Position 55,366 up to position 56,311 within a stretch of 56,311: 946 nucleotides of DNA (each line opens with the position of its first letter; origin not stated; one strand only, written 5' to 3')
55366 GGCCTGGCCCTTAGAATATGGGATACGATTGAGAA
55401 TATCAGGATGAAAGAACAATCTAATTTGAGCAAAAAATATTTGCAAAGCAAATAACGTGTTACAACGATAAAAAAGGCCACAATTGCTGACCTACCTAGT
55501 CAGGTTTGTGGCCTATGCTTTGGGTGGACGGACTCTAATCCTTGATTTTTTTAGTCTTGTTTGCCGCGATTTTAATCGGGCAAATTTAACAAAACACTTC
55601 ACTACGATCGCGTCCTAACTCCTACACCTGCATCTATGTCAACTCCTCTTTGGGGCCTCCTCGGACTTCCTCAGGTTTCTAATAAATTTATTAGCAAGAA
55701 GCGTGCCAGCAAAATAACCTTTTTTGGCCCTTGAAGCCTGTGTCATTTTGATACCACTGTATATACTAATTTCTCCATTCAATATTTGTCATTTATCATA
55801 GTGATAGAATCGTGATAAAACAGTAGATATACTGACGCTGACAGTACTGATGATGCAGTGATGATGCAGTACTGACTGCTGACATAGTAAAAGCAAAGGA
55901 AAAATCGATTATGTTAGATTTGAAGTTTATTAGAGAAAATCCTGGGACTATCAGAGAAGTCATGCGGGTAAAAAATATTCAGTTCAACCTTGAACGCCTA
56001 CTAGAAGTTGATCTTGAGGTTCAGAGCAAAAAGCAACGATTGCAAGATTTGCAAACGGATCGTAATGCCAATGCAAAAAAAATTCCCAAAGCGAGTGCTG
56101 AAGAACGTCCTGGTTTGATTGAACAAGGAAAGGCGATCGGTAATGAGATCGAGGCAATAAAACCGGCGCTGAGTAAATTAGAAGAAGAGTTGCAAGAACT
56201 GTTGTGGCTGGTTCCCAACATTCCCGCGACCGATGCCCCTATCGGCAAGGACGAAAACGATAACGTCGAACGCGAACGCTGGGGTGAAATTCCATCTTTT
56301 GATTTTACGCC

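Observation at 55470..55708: Sigma-54 promoter, AGGA-rich ~210-nt transcript and intrinsic terminator: candidate RpoN-dependent CsrA/Rsm-sponge-like sRNA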

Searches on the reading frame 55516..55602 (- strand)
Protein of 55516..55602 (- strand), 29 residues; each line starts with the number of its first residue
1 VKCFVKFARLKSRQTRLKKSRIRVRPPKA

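Call 39: search_protein_families(library=pfam, proteins=[window:55516-55602:-], max_evalue=10)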
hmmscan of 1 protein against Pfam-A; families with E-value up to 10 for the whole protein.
seq(29 aa): 0 families

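Call 40: search_protein_families(library=ncbifam, proteins=[window:55516-55602:-], max_evalue=10)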
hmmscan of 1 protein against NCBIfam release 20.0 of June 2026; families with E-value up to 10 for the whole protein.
seq(29 aa): 0 families

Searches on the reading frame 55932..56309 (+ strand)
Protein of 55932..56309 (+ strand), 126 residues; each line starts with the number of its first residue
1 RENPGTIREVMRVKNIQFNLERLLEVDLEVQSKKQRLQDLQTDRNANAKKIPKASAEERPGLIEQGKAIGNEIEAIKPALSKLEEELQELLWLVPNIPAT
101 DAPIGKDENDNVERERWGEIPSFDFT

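Call 12: search_protein_families(library=pfam, proteins=[window:55932-56309:+])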
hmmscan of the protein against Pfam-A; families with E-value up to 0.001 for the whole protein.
window:55932-56309:+ (126 aa): 1 family
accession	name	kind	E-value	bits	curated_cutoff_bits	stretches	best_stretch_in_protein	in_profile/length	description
PF02403.27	Seryl_tRNA_N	-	1.1e-18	67.9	28.2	1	1-98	8-108/108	Seryl-tRNA synthetase N-terminal domain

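Call 13: find_homologous_proteins(query=window:55932-56309:+, max_evalue=1e-10)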
Query window:55932-56309:+ (126 aa): 2 proteins with E <= 1e-10 among 14 candidates.
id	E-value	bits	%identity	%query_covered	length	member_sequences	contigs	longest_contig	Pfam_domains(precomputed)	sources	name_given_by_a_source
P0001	5.3e-74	264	100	100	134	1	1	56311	PF02403.28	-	-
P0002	5.0e-22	96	42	99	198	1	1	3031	PF02403.28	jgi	-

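Call 17: find_encoding_contigs(protein=P0002, flank=5000, max_places=5)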
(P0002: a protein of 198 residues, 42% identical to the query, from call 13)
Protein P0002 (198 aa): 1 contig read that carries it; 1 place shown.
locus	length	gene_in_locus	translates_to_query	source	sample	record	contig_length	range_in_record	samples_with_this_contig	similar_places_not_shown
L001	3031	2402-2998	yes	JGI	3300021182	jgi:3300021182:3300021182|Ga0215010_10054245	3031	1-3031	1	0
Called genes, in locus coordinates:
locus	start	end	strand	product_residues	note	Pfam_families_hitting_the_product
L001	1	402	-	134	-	?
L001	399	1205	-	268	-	PF05677:DUF818 (weak), PF06342:DUF1057 (weak), PF00561:Abhydrolase_1, PF12146:Hydrolase_4, PF12697:Abhydrolase_6 (weak), PF00326:Peptidase_S9 (faint)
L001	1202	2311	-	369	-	PF01171:ATP_bind_3, PF11734:TilS_C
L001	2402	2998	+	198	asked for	PF02403:Seryl_tRNA_N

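Call 22: find_encoding_contigs(protein=P0001, flank=2000, max_places=5)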
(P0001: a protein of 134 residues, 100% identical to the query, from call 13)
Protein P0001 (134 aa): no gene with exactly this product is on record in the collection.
